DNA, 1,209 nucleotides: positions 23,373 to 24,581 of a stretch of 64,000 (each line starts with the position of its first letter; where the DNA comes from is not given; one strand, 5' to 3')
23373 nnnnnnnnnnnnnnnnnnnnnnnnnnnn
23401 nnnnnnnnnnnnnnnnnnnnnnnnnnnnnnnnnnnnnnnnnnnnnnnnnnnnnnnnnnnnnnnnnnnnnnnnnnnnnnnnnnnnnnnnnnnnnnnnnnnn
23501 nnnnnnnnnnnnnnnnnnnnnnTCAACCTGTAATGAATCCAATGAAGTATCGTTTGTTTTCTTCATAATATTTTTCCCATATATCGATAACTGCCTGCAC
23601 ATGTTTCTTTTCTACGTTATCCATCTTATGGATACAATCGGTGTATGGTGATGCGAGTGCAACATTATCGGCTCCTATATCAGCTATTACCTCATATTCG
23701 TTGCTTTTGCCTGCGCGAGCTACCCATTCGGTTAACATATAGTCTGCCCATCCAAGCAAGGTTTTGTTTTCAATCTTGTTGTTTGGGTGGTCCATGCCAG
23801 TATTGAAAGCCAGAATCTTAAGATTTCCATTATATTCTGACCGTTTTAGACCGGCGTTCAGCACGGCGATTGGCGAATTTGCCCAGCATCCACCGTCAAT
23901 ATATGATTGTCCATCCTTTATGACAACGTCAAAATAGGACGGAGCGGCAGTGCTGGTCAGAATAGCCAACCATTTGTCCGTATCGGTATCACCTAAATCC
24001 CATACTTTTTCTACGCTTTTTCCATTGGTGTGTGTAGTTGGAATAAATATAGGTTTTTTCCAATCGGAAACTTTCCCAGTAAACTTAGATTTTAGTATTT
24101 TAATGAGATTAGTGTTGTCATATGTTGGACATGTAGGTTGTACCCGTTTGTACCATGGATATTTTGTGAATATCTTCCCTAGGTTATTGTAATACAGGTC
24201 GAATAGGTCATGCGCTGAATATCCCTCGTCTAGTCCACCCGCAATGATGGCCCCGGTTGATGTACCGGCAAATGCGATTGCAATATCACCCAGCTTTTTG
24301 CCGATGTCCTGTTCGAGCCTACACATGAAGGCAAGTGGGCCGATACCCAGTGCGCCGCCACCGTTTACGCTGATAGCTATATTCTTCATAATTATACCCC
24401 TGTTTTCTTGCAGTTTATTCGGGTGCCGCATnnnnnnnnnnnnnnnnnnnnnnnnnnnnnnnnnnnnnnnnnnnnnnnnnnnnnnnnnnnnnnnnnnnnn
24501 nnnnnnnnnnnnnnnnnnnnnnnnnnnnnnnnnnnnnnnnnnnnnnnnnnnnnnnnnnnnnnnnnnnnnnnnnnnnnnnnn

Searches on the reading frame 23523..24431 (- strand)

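Call 6: search_protein_families(library=phrogs, proteins=[window:23523-24431:-], max_evalue=0.01)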
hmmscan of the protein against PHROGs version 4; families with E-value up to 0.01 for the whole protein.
window:23523-24431:- (302 aa): 1 family
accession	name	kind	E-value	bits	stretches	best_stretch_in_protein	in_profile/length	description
phrog_25573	-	unknown function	7.7e-19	69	1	16-294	2-295/307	-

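Call 22: search_protein_families(library=pfam, proteins=[window:23523-24428:-], max_evalue=0.001)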
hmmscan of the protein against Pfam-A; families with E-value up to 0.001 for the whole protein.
window:23523-24428:- (301 aa): 1 family
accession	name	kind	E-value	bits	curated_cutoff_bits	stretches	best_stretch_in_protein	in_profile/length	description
PF01734.28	Patatin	-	7.5e-16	59.3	27.7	1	20-189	2-189/191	Patatin-like phospholipase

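Call 105: search_protein_families(library=padloc, proteins=[window:23523-24428:-], max_evalue=0.01)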
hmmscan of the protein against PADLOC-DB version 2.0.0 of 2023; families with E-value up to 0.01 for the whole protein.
window:23523-24428:- (301 aa): 4 families
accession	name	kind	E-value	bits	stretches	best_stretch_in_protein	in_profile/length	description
PDLC00758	Effector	-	1.7e-33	114.4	1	19-238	9-246/331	Phospholipase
PDLC00757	Effector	-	2.1e-31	107.5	1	19-284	13-297/331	Phospholipase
PDLC00755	Effector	-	1.6e-08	32.1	1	19-89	14-84/311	Phospholipase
PDLC00756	Effector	-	1.6e-08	32.1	1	70-187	7-133/280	Phospholipase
